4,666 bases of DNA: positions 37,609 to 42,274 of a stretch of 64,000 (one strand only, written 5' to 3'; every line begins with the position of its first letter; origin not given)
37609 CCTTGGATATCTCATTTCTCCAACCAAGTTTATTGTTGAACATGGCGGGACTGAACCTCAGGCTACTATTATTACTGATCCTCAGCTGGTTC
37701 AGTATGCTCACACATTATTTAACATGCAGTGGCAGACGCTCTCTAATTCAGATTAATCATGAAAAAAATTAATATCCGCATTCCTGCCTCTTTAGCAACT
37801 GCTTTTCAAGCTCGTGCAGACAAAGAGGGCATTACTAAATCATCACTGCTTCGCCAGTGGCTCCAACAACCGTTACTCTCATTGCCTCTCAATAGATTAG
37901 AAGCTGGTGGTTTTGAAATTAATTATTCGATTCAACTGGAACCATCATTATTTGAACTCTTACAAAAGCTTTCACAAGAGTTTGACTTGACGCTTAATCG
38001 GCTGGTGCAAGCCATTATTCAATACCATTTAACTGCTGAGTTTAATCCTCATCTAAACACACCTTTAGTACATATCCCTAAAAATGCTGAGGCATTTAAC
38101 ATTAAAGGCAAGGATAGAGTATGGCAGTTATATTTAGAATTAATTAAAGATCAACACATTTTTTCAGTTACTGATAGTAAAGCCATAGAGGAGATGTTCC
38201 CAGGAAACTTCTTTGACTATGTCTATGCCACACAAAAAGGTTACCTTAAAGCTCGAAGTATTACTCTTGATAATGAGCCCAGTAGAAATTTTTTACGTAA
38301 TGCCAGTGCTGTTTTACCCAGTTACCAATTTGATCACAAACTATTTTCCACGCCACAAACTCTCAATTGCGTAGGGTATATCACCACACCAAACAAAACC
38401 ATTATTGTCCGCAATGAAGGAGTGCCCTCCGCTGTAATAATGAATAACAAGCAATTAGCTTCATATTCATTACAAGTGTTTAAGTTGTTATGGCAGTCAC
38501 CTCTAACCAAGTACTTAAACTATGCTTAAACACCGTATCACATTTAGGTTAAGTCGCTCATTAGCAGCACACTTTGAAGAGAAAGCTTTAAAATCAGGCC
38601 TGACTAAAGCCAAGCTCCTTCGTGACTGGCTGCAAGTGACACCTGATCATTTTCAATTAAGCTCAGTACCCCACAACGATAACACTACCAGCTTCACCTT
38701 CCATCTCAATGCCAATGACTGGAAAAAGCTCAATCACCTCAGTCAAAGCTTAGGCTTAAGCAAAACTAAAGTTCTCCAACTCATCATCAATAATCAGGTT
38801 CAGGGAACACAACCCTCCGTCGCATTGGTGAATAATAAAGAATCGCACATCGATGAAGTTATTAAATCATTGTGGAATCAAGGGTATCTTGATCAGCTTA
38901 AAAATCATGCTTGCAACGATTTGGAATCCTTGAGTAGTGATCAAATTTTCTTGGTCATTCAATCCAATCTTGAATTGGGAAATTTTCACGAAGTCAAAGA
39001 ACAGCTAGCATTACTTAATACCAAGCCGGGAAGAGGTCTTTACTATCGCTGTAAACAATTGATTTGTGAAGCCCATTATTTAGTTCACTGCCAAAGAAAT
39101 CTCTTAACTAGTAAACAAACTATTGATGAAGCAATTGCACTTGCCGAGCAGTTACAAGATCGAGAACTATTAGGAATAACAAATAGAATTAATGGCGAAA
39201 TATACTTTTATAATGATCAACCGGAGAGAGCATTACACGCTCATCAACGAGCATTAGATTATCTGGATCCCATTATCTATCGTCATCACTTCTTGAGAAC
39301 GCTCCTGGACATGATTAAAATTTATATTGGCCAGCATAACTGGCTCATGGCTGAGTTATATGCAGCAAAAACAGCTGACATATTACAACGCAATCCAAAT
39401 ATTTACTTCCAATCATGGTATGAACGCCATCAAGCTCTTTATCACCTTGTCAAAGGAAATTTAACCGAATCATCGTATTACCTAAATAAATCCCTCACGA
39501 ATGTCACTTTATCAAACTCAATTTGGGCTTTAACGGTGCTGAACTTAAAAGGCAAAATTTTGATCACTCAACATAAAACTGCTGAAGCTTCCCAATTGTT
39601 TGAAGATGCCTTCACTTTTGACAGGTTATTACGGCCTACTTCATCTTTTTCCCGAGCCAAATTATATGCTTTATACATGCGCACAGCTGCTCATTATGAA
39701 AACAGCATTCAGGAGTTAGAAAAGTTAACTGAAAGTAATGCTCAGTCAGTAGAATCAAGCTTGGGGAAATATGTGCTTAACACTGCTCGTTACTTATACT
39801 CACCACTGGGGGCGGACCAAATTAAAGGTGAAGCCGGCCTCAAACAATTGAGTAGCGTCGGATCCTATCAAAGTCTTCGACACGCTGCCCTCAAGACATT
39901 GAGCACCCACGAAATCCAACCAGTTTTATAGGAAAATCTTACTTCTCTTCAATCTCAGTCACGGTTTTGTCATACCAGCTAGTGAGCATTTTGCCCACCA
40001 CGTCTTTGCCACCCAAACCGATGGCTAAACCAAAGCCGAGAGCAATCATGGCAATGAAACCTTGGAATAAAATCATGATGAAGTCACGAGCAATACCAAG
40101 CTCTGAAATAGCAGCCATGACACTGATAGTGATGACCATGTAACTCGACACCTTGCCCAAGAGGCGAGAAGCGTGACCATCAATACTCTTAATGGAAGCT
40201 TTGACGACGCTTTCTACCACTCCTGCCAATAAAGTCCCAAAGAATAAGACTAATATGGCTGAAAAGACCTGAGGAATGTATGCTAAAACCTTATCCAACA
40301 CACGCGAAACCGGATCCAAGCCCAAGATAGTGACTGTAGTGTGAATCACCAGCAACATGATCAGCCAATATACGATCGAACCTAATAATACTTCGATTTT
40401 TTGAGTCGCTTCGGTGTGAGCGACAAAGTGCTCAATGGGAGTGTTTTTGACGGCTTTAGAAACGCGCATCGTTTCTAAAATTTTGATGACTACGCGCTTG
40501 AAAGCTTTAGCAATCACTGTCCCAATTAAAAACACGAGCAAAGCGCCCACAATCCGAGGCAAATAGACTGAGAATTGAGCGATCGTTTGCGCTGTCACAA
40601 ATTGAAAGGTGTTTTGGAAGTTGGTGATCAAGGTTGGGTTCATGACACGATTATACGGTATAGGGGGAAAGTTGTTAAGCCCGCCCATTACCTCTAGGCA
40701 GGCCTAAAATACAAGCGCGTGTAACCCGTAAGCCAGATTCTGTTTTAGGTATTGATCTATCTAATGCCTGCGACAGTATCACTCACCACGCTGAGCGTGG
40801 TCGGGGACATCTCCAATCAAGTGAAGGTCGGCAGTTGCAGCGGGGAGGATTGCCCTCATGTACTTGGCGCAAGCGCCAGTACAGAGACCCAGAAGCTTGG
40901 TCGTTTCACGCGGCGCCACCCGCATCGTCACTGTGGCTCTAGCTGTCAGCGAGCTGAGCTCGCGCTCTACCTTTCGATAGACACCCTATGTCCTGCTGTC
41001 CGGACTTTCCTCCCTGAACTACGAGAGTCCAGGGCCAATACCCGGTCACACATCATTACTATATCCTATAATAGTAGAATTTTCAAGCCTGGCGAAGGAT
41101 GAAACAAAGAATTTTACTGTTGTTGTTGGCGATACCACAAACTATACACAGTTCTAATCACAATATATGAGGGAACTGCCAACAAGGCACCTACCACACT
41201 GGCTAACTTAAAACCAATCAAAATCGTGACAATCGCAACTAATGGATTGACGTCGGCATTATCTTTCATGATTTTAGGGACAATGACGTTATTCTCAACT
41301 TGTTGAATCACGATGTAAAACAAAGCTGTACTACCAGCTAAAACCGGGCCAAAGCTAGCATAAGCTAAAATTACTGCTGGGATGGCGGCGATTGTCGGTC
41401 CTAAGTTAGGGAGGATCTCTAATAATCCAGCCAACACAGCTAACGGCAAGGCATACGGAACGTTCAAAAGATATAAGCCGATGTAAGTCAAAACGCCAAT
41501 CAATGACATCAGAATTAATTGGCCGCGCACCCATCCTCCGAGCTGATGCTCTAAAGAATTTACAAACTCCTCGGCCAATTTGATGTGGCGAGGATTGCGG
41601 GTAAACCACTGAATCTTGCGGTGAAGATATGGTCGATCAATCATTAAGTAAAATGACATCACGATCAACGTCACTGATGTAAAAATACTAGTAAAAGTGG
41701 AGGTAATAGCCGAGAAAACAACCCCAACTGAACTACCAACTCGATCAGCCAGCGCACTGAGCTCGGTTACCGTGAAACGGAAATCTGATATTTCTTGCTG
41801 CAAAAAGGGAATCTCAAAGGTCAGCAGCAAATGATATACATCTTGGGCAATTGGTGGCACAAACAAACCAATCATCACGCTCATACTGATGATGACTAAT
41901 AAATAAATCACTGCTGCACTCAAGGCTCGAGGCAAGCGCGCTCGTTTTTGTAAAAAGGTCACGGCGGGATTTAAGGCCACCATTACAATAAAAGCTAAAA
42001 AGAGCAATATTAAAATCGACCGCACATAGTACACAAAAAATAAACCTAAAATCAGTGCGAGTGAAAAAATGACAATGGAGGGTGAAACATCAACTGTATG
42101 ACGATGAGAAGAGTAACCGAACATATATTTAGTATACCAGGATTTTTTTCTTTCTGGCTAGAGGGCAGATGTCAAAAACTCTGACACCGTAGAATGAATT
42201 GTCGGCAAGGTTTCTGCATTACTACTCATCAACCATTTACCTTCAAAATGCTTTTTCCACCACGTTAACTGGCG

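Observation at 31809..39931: Array of eight to nine paralogous putative regulators built by domain shuffling: wHTH(TrmB) or tandem ribbon-helix-helix N-termini on a shared TrmB-C-like domain or a TPR-like domain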

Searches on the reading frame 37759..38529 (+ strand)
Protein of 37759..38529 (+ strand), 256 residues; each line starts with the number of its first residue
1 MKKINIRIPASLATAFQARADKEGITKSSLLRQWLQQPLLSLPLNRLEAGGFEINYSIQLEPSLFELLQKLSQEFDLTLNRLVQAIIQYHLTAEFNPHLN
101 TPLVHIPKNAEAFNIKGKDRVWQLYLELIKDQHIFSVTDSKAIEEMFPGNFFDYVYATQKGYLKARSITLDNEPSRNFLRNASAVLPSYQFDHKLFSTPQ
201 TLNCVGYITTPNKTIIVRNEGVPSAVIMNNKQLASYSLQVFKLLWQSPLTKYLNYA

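Call 3: search_protein_families(library=pfam, max_evalue=1, proteins=[window:37759-38529:+])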
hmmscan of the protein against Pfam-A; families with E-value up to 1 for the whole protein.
window:37759-38529:+ (256 aa): 3 families
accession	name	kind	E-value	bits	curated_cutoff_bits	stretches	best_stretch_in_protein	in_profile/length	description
PF12441.14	CopG_antitoxin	-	0.00012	23.2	28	1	1-37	42-78/79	CopG antitoxin of type II toxin-antitoxin system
PF01402.27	RHH_1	-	0.001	19.4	20.5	1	4-37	2-35/39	Ribbon-helix-helix protein, copG family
PF13467.12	RHH_4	-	0.0044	17.5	25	1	57-87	14-44/67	Ribbon-helix-helix domain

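Call 9: search_protein_families(library=ncbifam, max_evalue=0.1, proteins=[window:37759-38529:+])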
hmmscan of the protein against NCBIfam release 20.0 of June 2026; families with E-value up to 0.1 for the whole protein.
window:37759-38529:+ (256 aa): 5 families
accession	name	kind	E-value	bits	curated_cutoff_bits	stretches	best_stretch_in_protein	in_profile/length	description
NF047399.1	BrnA_antitoxin_add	equivalog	0.00031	20.8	60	1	2-37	33-68/70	type II toxin-antitoxin system BrnA family antitoxin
NF041200.1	mob_BfmA_Nterm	domain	0.03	14.5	24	0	57-99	3-45/81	BfmA/BtgA family mobilization protein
NF010256.0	PRK13702.1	subfamily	0.039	14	87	0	2-37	42-77/85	replication regulatory protein RepA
NF008671.0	PRK11675.1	equivalog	0.046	14.2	62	0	1-39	50-88/95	LexA regulated protein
NF008412.0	PRK11235.1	equivalog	0.095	12.9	96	0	1-36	1-36/80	type II toxin-antitoxin system RelB/DinJ family antitoxin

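Call 26: predict_structure(alignment_id=A6)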
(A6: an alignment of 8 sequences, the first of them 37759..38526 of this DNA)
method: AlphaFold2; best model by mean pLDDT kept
length: 256 residues; sequences in the alignment: 8
mean_pLDDT: 72.5   pTM: 0.53
mean pLDDT of the five models: 72.5, 69.1, 69.0, 67.8, 60.0
residues with pLDDT >= 90: 12; 70-90: 158; 50-70: 54; < 50: 32
segments of 3 or more residues with pLDDT < 50: 44-48, 94-107, 189-191, 249-256
pLDDT, mean of each block of 10 residues (from residue 1): 85 87 90 77 51 80 85 78 83 48 48 87 80 77 74 59 63 74 61 58 74 86 88 78 64 34
secondary structure, 60 per line:
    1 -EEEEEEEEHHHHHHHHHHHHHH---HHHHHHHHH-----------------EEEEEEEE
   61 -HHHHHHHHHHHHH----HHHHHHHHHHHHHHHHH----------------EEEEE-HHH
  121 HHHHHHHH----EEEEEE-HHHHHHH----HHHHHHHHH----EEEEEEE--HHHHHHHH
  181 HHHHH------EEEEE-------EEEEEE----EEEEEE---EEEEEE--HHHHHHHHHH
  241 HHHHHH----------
elements in order: E2-9 H10-23 H27-35 E53-60 H62-74 H79-95 E112-116 H118-128 E133-138 H140-146 H151-159 E164-170 H173-185 E192-196 E204-209 E214-219 E223-228 H231-246
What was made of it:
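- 37759..38529 (+): G7: 256 aa, 2xRHH (b2-9, a10-23, a27-35; b53-60, a62-74, a79-95) + PLD-like C-domain (aa 112-246). This is the modelled protein. AF2 model pLDDT 72.5 (call 26).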

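Call 30: fold_search(model_id=the predicted structure, library=pdb)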
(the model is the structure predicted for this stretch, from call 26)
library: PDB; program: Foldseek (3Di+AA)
matches with E <= 10: 809; with E <= 0.001: 13
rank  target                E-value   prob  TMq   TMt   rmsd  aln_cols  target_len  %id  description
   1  5bpd_C                2.2e-07  1.00  0.38  0.38  21.2       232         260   11  Structure of TrmBL2, an archaeal chromatin protein, shows a novel mode of DNA binding. (released 2015-09-02)
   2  5bqt_A                5.0e-07  1.00  0.40  0.39  19.8       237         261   12  Structure of TrmBL2, an archaeal chromatin protein, shows a novel mode of DNA binding. (released 2015-09-02)
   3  5bpi_C                6.3e-07  1.00  0.38  0.38  21.0       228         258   12  Structure of TrmBL2, an archaeal chromatin protein, shows a novel mode of DNA binding. (released 2015-09-02)
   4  5bpd_D                7.1e-07  1.00  0.38  0.38  21.0       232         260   11  Structure of TrmBL2, an archaeal chromatin protein, shows a novel mode of DNA binding. (released 2015-09-02)
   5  5box_A                9.7e-06  1.00  0.39  0.38  21.6       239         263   11  Structure of TrmBL2, an archaeal chromatin protein, shows a novel mode of DNA binding. (released 2015-09-02)
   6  5bpd_B                1.4e-05  1.00  0.39  0.39  20.6       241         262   13  Structure of TrmBL2, an archaeal chromatin protein, shows a novel mode of DNA binding. (released 2015-09-02)
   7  5bqt_B                3.0e-05  1.00  0.37  0.38  20.3       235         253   11  Structure of TrmBL2, an archaeal chromatin protein, shows a novel mode of DNA binding. (released 2015-09-02)
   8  8v07_D                8.7e-05  1.00  0.38  0.25   5.2       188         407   15  Crystal structure of mouse PLD3 co-crystallized with 5'Pi-ssDNA for 30 days (released 2024-03-13)
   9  8v07_A                2.6e-04  1.00  0.39  0.26   5.5       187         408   16  Crystal structure of mouse PLD3 co-crystallized with 5'Pi-ssDNA for 30 days (released 2024-03-13)
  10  7e0m_A                4.9e-04  1.00  0.36  0.25  14.4       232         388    9  Crystal structure of phospholipase D (released 2021-12-22)
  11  2ymb_D                6.2e-04  0.97  0.30  0.33  15.2       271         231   11  Structures of MITD1 (released 2012-10-24)
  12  4urj_B                7.9e-04  1.00  0.39  0.55   6.1       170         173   10  Crystal structure of human BJ-TSA-9 (released 2014-10-01)
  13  9f0y_G                8.4e-04  1.00  0.31  0.69   2.7        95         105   14  CryoEM structure of the F plasmid relaxosome with TraI in its TE mode, derived from the ss-27_+8ds+9_+143-R Locally-re (released 2025-06-04)
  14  9f11_G                3.3e-03  1.00  0.31  0.69   7.0       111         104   13  CryoEM structure of the F plasmid relaxosome with oriT DNA ss-27_+3ds+4_+143 and TraI its TE mode, derived from ss-27_ (released 2025-06-04)
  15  9f0z_E                3.5e-03  1.00  0.31  0.66   3.2        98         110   13  CryoEM structure of the F plasmid relaxosome with truncated TraI1-863 in its TE mode, derived from the ss-27_+8ds+9_+1 (released 2025-06-04)
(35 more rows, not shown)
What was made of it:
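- TrmBL2 is the top Foldseek hit at E 2e-7 (call 30).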

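Call 64: search_protein_families(library=phrogs, max_evalue=0.01, proteins=[window:37759-38529:+])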
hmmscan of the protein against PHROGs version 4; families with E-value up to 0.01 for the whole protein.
window:37759-38529:+ (256 aa): 1 family
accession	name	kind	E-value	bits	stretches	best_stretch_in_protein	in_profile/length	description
phrog_582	-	transcription regulation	6e-06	27.5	0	2-39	58-95/105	Arc-like repressor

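Call 65: search_protein_families(library=padloc, max_evalue=0.01, proteins=[window:37759-38529:+])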
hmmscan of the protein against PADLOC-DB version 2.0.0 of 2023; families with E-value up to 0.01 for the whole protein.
window:37759-38529:+ (256 aa): 0 families

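Call 104: search_dna_similar(query=window:37759-38526:+, collection=phages, mode=protein, max_evalue=0.001, max_rows=10)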
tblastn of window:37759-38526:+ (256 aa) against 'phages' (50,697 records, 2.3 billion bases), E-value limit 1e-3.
No match.

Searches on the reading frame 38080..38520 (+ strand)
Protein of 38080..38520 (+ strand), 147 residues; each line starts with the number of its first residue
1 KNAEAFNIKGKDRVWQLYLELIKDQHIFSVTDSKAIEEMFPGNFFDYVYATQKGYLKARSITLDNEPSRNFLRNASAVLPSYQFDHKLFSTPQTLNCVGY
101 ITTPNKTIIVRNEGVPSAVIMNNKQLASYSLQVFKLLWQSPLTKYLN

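Call 69: search_solved_structures(query=A12, max_evalue=10, show_alignments=2)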
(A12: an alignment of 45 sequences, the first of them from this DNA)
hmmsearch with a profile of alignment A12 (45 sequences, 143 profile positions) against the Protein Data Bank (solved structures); distinct sequences matched with E-value up to 10: 4.
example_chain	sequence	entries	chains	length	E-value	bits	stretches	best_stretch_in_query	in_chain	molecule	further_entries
9k9w_a9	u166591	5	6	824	0.14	15.6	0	24-49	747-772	Glr1262 protein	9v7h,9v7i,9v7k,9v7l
1d2p_A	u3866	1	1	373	0.26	14.8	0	61-122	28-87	COLLAGEN ADHESIN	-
7vgm_A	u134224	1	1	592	1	12.8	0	106-132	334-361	Phenylalanine-4-hydroxylase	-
6hc1_A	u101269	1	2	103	1.5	12.3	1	56-135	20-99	GGDEF domain protein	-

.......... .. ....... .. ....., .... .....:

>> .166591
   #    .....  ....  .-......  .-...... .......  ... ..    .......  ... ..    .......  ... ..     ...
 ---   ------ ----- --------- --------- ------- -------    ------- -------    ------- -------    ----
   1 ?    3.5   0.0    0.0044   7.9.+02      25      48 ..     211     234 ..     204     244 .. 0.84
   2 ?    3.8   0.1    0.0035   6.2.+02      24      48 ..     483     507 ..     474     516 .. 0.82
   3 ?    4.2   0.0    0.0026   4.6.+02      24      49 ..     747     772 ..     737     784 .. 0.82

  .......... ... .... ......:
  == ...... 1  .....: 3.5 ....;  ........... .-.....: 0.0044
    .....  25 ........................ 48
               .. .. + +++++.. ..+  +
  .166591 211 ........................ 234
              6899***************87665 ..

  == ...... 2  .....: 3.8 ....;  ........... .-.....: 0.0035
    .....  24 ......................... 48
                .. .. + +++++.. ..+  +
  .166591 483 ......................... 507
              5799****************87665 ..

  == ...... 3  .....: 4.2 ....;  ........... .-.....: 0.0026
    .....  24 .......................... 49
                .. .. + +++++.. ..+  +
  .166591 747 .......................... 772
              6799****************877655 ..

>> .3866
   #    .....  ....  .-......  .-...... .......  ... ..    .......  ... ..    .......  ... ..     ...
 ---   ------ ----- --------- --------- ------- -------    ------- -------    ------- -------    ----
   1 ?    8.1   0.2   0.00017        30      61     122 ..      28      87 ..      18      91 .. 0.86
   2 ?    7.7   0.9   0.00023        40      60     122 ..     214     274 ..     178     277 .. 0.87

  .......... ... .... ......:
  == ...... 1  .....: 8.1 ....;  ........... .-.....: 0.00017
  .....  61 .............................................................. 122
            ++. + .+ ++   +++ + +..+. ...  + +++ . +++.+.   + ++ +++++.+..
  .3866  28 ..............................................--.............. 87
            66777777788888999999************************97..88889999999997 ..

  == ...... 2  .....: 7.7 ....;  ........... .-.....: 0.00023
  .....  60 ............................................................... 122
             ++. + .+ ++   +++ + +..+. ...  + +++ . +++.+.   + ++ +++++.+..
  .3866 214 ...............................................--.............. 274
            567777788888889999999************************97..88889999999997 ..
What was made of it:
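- On TrmBL2-type architecture: Sequence-level relatedness to TrmBL2 was not detected (call 69).
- Tried and rejected: No significant hit (call 69).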

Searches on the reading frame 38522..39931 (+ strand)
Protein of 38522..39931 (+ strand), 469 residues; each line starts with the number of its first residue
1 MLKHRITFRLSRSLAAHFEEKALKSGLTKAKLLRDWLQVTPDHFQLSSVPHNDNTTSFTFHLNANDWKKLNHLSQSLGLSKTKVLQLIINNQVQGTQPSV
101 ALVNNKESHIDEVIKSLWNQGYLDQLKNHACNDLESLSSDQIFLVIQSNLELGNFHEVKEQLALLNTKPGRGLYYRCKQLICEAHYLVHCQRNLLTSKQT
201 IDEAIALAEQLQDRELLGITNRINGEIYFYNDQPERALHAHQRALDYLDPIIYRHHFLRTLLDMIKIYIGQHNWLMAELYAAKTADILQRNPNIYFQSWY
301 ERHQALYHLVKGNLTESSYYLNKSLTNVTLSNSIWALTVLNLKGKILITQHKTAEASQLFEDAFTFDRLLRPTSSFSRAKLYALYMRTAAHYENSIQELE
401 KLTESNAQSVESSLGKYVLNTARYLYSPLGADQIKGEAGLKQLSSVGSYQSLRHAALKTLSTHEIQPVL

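Call 3: search_protein_families(library=pfam, max_evalue=1, proteins=[window:38522-39931:+])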
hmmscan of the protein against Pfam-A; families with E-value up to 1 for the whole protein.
window:38522-39931:+ (469 aa): 12 families
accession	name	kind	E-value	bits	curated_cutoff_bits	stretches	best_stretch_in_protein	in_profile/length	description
PF13424.12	TPR_12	-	9.3e-06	26.2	30.1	2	304-366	9-74/77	Tetratricopeptide repeat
PF09976.15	TPR_21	-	1.4e-05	25.4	25.5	1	194-263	122-189/193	Tetratricopeptide repeat-like domain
PF17874.7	TPR_MalT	-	2.1e-05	24.4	45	1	180-361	83-264/336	MalT-like TPR region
PF01402.27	RHH_1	-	3e-05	24.2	20.5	1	5-35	1-31/39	Ribbon-helix-helix protein, copG family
PF21148.3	NSUN5_fdxn-like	-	0.012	16.4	24.5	1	103-143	7-47/78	NOL1/NOP2/Sun domain family member 5, ferredoxin-like domain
PF00515.34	TPR_1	-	0.013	15.7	27.8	1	225-246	8-29/34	Tetratricopeptide repeat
PF21983.2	NikA-like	-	0.033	14.7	27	1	4-35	5-36/72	Mobilization protein NikA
PF10602.15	RPN7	-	0.042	14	29.6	1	225-330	43-145/174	26S proteasome subunit RPN7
PF07719.23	TPR_2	-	0.05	14.2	27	0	339-364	3-28/34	Tetratricopeptide repeat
PF24988.1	NEW1_HB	-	0.053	14.1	27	1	57-86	43-73/87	NEW1 helical bundle domain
PF13815.11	Dzip-like_N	-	0.088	13.2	27.9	1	144-213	30-97/118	Iguana/Dzip1-like DAZ-interacting protein N-terminal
PF16777.11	RHH_7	-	0.15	12.8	27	0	394-424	41-71/74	Transcriptional regulator, RHH-like, CopG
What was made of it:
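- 38522..39931 (+): G8: 469 aa, 2xRHH (aa 3-97) + TPR solenoid (aa 106-469). Overlaps G7 by 8 nt. Pfam RHH_1 24.2 bits (above gathering), TPR_12, TPR_21 (call 3).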

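Call 9: search_protein_families(library=ncbifam, max_evalue=0.1, proteins=[window:38522-39931:+])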
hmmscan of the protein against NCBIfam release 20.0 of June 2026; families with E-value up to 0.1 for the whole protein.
window:38522-39931:+ (469 aa): 0 families

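Call 64: search_protein_families(library=phrogs, max_evalue=0.01, proteins=[window:38522-39931:+])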
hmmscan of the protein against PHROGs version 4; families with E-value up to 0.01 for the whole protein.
window:38522-39931:+ (469 aa): 2 families
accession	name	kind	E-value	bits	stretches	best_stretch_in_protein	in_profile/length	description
phrog_876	-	transcription regulation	7.9e-06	26.6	1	3-118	8-130/239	transcriptional repressor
phrog_7325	-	transcription regulation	0.004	18.3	1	6-89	59-139/151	CopG-like transcriptional repressor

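Call 65: search_protein_families(library=padloc, max_evalue=0.01, proteins=[window:38522-39931:+])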
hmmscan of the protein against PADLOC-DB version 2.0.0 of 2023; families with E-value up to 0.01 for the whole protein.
window:38522-39931:+ (469 aa): 0 families

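Call 105: search_dna_similar(query=window:38522-39928:+, collection=plasmids, mode=protein, max_evalue=0.001, max_rows=10)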
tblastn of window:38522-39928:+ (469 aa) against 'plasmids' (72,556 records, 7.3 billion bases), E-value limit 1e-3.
No match.
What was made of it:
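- On TraY relaxosome proteins: There are no plasmid matches (call 105).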

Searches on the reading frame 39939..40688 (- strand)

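Call 8: search_protein_families(library=pfam, max_evalue=0.01, proteins=[window:39939-40688:-])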
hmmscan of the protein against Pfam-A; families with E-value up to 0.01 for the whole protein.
window:39939-40688:- (249 aa): 1 family
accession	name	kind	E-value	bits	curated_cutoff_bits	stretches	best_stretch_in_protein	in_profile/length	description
PF05552.17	MS_channel_1st_1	-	1.4e-19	70.1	22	2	36-77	7-48/50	Mechanosensitive ion channel, conserved TM helix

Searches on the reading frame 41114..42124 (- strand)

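Call 8: search_protein_families(library=pfam, max_evalue=0.01, proteins=[window:41114-42124:-])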
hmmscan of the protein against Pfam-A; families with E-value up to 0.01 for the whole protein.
window:41114-42124:- (336 aa): 1 family
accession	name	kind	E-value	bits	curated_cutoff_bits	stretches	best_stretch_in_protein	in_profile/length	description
PF01594.21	AI-2E_transport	-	1.6e-53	182.4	34.3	1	18-328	2-324/327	AI-2E family transporter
